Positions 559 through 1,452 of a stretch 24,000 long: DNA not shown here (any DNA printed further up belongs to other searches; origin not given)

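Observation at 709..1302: Sensor-less GGDEF cyclase with intact A-site and I-site in an otherwise archaeal gene neighbourhood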

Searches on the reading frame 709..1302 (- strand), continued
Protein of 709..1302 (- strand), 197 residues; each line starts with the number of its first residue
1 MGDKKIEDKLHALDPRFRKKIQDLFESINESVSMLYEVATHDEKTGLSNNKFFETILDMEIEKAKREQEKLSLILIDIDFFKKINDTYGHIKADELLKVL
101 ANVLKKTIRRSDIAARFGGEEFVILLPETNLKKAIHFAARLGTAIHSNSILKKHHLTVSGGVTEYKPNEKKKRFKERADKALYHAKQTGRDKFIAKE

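Call 25: search_solved_structures(query=window:709-1302:-, max_evalue=1e-20, show_alignments=5)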
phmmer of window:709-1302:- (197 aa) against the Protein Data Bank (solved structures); distinct sequences matched with E-value up to 1e-20: 34.
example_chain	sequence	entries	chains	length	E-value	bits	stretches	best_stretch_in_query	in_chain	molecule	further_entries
3ign_A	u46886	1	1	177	8e-32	114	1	35-195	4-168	Diguanylate cyclase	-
3i5c_A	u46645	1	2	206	1.3e-31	113.3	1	28-192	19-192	Fusion of General control protein GCN4 and WSPR response regulator protein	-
6zxm_A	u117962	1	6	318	3.5e-31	111.8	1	33-194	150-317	Putative GGDEF/response regulator receiver domain protein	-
3bre_A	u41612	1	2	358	1.2e-30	110.1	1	22-192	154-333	Probable two-component response regulator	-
9t28_A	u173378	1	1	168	2e-30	109.4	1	42-192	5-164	diguanylate cyclase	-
3i5b_A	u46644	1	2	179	3.4e-30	108.6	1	41-192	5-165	WspR response regulator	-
6zxb_A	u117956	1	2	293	2.8e-29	105.7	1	33-194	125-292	Putative GGDEF/response regulator receiver domain protein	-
6zxc_A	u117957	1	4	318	3.2e-29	105.5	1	33-194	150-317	Putative GGDEF/response regulator receiver domain protein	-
5llw_B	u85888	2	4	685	5.7e-28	101.4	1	24-193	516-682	Diguanylate cyclase (GGDEF) domain-containing protein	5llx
7e6g_A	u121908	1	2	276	7.3e-28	101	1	20-194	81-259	Putative GGDEF domain protein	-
6et7_A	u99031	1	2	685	1.8e-27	99.8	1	25-193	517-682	Diguanylate cyclase (GGDEF) domain-containing protein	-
9g86_A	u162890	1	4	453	2.9e-27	99.1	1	28-196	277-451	Response regulator PleD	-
9g85_A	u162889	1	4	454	2.9e-27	99.1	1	28-196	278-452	Response regulator PleD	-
2wb4_A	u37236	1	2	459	3e-27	99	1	28-196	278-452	DIGUANYLATE CYCLASE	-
1w25_A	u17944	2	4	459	3e-27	99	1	28-196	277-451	STALKED-CELL DIFFERENTIATION CONTROLLING PROTEIN | RESPONSE REGULATOR PLED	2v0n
6ttr_A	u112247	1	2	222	5.5e-21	78.6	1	23-196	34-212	GGDEF diguanylate cyclase DgcB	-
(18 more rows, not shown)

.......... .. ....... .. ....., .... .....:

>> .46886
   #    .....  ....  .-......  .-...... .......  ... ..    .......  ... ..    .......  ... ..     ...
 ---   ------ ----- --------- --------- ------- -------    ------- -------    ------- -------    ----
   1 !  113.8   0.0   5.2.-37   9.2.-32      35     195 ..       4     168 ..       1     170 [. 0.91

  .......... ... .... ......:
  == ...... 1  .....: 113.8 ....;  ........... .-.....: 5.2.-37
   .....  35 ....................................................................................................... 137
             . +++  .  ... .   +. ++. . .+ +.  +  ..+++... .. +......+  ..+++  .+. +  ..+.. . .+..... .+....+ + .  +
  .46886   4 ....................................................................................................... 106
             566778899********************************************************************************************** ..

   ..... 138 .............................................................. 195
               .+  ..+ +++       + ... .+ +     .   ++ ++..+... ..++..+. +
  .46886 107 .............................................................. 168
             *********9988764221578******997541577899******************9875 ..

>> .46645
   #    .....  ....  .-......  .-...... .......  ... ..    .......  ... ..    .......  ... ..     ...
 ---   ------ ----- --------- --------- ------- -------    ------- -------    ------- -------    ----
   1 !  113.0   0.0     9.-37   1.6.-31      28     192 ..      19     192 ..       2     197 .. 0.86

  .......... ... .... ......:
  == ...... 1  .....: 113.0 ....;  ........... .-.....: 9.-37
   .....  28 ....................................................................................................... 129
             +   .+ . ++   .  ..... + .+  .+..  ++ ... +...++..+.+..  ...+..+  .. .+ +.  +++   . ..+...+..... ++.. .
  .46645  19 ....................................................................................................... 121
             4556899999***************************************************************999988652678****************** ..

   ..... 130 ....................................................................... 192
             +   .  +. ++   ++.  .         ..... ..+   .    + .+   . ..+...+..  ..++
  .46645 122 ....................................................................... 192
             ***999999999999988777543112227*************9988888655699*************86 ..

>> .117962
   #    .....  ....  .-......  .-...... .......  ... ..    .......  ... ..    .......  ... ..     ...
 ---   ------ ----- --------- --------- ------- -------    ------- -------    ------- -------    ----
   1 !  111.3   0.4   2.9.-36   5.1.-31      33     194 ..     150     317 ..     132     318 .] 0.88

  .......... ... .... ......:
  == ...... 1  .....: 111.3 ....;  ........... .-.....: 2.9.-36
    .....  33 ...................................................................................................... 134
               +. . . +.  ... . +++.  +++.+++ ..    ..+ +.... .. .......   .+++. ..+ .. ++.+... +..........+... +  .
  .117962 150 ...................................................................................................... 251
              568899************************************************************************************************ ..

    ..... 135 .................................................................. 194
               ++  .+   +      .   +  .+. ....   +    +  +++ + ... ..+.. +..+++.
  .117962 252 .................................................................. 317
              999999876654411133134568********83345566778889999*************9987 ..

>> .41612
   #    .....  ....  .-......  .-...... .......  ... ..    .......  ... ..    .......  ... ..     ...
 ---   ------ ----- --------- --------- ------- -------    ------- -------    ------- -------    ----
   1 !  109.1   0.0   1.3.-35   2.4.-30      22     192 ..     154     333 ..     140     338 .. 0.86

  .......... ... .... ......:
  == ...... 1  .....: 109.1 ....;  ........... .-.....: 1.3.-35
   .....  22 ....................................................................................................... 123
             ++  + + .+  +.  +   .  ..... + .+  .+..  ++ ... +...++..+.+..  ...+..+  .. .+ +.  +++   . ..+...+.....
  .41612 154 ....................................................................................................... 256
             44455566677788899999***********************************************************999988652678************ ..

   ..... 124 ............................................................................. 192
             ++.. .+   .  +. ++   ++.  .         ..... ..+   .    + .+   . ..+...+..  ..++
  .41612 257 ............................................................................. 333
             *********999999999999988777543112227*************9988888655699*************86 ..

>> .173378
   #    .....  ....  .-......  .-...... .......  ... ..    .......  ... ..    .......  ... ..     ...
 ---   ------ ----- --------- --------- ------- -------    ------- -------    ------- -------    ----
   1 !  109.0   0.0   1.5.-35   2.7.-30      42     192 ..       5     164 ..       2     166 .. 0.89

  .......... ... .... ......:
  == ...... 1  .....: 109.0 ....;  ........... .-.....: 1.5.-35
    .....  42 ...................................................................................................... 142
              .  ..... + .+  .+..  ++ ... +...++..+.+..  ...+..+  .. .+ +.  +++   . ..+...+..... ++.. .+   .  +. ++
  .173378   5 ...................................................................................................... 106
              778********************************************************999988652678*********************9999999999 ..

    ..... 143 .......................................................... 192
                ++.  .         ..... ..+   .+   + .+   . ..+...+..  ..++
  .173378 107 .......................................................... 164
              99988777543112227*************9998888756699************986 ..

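Call 32: find_encoding_contigs(protein=P0117, flank=10000, max_places=1)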
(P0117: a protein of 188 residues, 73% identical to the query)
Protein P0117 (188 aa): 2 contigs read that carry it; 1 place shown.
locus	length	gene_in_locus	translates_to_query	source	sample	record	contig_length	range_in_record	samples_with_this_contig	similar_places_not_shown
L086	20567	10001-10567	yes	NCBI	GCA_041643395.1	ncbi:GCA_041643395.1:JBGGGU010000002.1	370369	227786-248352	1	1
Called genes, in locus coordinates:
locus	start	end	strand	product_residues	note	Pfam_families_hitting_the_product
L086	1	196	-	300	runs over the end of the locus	PF00890:FAD_binding_2 (weak), PF01134:GIDA (faint), PF01946:Thi4 (weak), PF03486:HI0933_like (faint), PF07992:Pyr_redox_2, PF12831:FAD_oxidored (weak), PF13738:Pyr_redox_3, PF00070:Pyr_redox, +1 more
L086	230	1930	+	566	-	PF03485:Arg_tRNA_synt_N, PF00750:tRNA-synt_1d, PF05746:DALR_1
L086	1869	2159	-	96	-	-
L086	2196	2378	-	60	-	-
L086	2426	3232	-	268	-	PF01978:TrmB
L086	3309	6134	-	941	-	PF00133:tRNA-synt_1, PF09334:tRNA-synt_1g (faint), PF08264:Anticodon_1, PF19302:DUF5915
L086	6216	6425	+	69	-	-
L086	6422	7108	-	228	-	PF00590:TP_methylase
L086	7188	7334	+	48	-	-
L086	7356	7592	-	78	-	-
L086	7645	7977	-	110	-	-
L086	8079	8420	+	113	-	-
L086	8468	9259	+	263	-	PF04414:tRNA_deacylase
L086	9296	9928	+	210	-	-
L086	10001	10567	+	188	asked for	PF00990:GGDEF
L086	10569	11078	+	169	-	PF00335:Tetraspanin (weak)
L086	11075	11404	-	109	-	-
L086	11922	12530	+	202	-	PF07690:MFS_1, PF05977:MFS_3 (weak)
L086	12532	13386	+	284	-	PF02655:ATP-grasp_3, PF08443:RimK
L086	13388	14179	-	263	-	PF00795:CN_hydrolase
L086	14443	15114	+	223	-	PF01351:RNase_HII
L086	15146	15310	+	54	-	-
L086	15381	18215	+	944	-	PF02463:SMC_N, PF13175:AAA_15 (weak), PF13304:AAA_21 (faint), PF13476:AAA_23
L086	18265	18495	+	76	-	PF02697:VAPB_antitox (weak), PF24434:DUF7557 (weak)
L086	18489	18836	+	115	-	PF02452:PemK_toxin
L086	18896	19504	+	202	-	PF01135:PCMT, PF01269:Fibrillarin (weak), PF13847:Methyltransf_31 (weak), PF13649:Methyltransf_25 (faint)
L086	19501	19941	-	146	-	-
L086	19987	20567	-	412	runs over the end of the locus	-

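Call 33: find_encoding_contigs(protein=P0040, flank=10000, max_places=1)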
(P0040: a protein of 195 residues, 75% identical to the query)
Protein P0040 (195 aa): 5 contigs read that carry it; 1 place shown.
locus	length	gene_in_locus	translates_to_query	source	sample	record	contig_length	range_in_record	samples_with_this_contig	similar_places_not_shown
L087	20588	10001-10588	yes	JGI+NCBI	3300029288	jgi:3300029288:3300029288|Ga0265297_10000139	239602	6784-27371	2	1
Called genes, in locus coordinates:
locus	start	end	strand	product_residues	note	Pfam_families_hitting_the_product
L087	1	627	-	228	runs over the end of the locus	-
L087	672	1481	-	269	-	PF01978:TrmB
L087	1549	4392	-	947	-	PF00133:tRNA-synt_1, PF09334:tRNA-synt_1g (weak), PF01921:tRNA-synt_1f (weak), PF08264:Anticodon_1, PF19302:DUF5915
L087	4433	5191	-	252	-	-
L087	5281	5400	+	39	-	-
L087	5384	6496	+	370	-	PF04055:Radical_SAM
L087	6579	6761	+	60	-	-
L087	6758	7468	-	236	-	PF00590:TP_methylase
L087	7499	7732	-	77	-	-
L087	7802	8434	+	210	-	-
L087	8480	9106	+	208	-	-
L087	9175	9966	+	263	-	PF04414:tRNA_deacylase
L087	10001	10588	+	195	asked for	PF00990:GGDEF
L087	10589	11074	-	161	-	PF00692:dUTPase, PF22769:DCD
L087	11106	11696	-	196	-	PF02457:DAC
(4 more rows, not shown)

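Call 36: predict_structure(alignment_id=A1)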
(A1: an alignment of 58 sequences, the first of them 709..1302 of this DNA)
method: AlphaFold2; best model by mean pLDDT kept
length: 197 residues; sequences in the alignment: 58
mean_pLDDT: 88.2   pTM: 0.77
mean pLDDT of the five models: 88.2, 87.8, 85.4, 80.4, 78.7
residues with pLDDT >= 90: 122; 70-90: 51; 50-70: 22; < 50: 2
segments of 3 or more residues with pLDDT < 50: none
pLDDT, mean of each block of 10 residues (from residue 1): 55 71 75 66 86 91 90 97 90 93 95 89 97 98 97 96 94 97 96 96
secondary structure, 60 per line:
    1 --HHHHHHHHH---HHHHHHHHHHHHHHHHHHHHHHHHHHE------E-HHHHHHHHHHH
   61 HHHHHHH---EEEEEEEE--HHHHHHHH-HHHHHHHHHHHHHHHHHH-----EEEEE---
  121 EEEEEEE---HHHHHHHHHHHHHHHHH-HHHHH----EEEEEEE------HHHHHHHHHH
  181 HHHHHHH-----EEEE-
elements in order: H3-11 H15-40 H50-67 E71-78 H81-88 H90-107 E113-117 E121-127 H131-147 H149-153 E158-164 H171-187 E193-196

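Call 39: fold_search(model_id=the predicted structure, library=pdb)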
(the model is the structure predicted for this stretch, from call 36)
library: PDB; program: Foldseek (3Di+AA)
matches with E <= 10: 891; with E <= 0.001: 130
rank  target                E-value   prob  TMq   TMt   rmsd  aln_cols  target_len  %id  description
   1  3i5c_A                7.5e-18  1.00  0.74  0.75   6.3       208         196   34  Crystal structure of a fusion protein containing the leucine zipper of GCN4 and the GGDEF domain of WspR from Pseudomo (released 2009-08-18)
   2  7e6g_A                9.1e-18  1.00  0.82  0.62   4.7       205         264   31  Crystal structure of diguanylate cyclase SiaD in complex with its activator SiaC from Pseudomonas aeruginosa (released 2021-09-22)
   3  2wb4_B                2.0e-17  1.00  0.77  0.35   5.7       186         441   34  activated diguanylate cyclase PleD in complex with c-di-GMP (released 2010-04-21)
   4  7e6g_B                2.6e-17  1.00  0.76  0.58   6.4       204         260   31  Crystal structure of diguanylate cyclase SiaD in complex with its activator SiaC from Pseudomonas aeruginosa (released 2021-09-22)
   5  5llw_A                4.6e-17  1.00  0.82  0.25   2.5       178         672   30  Bacteriophytochrome activated diguanylyl cyclase from Idiomarina species A28L (released 2017-03-15)
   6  3bre_B                5.2e-17  1.00  0.80  0.49   2.4       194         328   34  Crystal Structure of P.aeruginosa PA3702 (released 2008-04-01)
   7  2v0n_A                5.9e-17  1.00  0.79  0.35   5.3       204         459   30  ACTIVATED RESPONSE REGULATOR PLED IN COMPLEX WITH C-DIGMP AND GTP- ALPHA-S (released 2007-08-21)
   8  6ttr_B                6.3e-17  1.00  0.80  0.80   4.0       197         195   29  Crystal Structure of the coiled coil and GGDEF domain of DgcB from Caulobacter crescentus in complex with c-di-GMP (released 2021-01-13)
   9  2wb4_A                6.7e-17  1.00  0.77  0.34   5.4       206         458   30  activated diguanylate cyclase PleD in complex with c-di-GMP (released 2010-04-21)
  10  6et7_B                8.2e-17  1.00  0.83  0.26   1.6       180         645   30  Activated heterodimer of the bacteriophytochrome regulated diguanylyl cyclase variant - S505V A526V - from Idiomarina  (released 2018-06-13)
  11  3i5c_B                8.7e-17  1.00  0.74  0.74   8.1       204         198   35  Crystal structure of a fusion protein containing the leucine zipper of GCN4 and the GGDEF domain of WspR from Pseudomo (released 2009-08-18)
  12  6ttr_A                1.1e-16  1.00  0.82  0.84   2.7       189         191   30  Crystal Structure of the coiled coil and GGDEF domain of DgcB from Caulobacter crescentus in complex with c-di-GMP (released 2021-01-13)
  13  9g85_A                1.2e-16  1.00  0.74  0.34   3.0       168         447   35  Structure of Response regulator PleD in complex with c-diGMP and ppGpp (released 2025-08-06)
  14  3bre_A                1.7e-16  1.00  0.82  0.51   2.3       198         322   33  Crystal Structure of P.aeruginosa PA3702 (released 2008-04-01)
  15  3ign                  1.9e-16  1.00  0.76  0.90   2.0       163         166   37  Crystal Structure of the GGDEF domain from Marinobacter aquaeolei diguanylate cyclase complexed with c-di-GMP - Northeas (released 2009-08-11)
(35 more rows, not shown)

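Call 47: search_protein_representatives(protein=window:709-1302:-)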
Query: 197 residues. Proteins with E-value up to 0.001 (for the whole library): 496388; up to 1e-10: 324348; up to 1e-30: 1301. The best 150 are listed.
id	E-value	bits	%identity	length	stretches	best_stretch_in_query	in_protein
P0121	7.2e-109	378.0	35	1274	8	42-194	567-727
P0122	1.2e-73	263.3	64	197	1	4-195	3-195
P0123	3.3e-69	248.8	60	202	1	4-194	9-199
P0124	5.4e-64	231.8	37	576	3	42-194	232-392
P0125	1.5e-58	214.1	58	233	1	8-193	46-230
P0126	6.6e-55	202.2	50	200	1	8-195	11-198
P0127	2.2e-54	200.5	36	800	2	18-192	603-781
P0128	5.4e-54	199.3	51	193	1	14-194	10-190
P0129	9.1e-54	198.5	34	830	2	18-194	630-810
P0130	3.8e-53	196.5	35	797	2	26-195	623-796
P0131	6.2e-53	195.8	40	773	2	22-195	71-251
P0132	3.2e-52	193.5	37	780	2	31-194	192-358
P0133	8.7e-52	192.1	36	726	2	34-191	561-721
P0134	1.5e-51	191.3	33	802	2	17-195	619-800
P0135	7.4e-51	189.0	35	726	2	18-192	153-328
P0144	1.2e-47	178.6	49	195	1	11-192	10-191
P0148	1.8e-47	178.0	48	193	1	3-194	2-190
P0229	3.4e-40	154.3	46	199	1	8-191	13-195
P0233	5.7e-40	153.6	48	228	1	25-195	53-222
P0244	1.2e-39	152.6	49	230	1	18-194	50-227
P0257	6.9e-39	150.0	42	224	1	17-194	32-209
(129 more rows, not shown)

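Call 49: list_cluster_members(proteins=[P0122, P0123, P0125, P0126, P0128, P0144, P0148, P0229, P0233, P0244])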
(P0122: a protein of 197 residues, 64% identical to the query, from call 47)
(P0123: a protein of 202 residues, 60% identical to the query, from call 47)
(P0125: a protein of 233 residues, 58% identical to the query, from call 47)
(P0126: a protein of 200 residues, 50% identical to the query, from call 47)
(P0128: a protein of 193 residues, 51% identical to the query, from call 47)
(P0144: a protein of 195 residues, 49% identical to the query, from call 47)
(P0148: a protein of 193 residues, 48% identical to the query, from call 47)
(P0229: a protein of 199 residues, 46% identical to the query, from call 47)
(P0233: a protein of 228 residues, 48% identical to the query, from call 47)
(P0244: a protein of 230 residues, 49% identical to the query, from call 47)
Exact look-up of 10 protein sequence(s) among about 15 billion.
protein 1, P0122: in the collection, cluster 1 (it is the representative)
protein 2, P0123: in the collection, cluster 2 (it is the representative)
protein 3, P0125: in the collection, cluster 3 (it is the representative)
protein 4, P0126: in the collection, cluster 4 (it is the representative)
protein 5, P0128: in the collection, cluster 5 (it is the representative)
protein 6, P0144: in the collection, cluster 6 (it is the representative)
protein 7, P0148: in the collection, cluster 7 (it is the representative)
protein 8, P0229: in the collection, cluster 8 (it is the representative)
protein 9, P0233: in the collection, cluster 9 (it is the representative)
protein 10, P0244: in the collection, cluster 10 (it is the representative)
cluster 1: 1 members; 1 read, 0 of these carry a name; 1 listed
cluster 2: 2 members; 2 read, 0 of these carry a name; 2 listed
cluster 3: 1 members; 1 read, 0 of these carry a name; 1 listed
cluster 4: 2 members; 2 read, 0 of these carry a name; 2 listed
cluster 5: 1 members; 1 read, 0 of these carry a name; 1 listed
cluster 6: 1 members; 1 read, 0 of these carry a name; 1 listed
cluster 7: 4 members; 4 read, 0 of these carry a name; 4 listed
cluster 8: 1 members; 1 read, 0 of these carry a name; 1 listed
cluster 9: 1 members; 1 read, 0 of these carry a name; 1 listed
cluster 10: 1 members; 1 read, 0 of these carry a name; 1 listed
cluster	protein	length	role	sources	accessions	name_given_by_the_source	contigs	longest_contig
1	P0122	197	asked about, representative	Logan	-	-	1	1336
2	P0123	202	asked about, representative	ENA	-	-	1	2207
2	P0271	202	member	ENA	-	-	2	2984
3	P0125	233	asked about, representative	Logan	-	-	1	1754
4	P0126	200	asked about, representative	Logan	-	-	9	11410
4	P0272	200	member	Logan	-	-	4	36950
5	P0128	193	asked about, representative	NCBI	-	-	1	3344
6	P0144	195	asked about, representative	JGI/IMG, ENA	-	-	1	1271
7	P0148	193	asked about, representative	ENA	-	-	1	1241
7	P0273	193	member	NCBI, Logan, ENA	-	-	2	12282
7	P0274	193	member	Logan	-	-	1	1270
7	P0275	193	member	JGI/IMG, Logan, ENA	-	-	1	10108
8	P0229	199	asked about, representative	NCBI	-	-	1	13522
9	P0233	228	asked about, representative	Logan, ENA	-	-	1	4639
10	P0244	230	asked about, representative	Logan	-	-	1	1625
